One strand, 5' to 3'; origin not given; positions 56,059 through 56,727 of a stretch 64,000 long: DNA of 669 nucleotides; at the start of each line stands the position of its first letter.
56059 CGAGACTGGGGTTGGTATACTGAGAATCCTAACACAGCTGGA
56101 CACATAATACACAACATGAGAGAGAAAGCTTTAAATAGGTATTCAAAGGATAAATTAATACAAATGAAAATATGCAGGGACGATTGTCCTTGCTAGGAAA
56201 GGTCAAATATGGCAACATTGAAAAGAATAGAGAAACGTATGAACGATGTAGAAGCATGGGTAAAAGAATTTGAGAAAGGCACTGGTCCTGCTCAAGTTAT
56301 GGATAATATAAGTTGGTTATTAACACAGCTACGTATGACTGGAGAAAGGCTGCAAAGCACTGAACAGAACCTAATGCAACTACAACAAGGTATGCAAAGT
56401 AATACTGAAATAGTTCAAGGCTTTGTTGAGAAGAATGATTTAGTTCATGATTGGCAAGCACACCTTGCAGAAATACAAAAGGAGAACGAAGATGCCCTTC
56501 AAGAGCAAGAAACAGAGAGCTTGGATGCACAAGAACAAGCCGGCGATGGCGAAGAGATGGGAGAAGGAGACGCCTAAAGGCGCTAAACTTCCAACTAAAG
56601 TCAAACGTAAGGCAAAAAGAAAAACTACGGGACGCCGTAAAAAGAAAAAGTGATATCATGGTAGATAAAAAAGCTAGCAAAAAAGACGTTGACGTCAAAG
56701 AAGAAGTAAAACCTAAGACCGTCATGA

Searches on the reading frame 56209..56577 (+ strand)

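Call 43: search_protein_families(library=pfam, proteins=[window:56209-56577:+], max_evalue=0.1)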
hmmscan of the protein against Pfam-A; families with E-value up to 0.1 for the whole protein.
window:56209-56577:+ (122 aa): 2 families
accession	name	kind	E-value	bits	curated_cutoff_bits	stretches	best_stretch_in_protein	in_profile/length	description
PF00313.28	CSD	-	0.023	15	27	1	71-102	15-46/66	'Cold-shock' DNA-binding domain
PF14970.11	TEDC1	-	0.034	14.9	27.4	1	29-79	71-120/169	Tubulin epsilon and delta complex protein 1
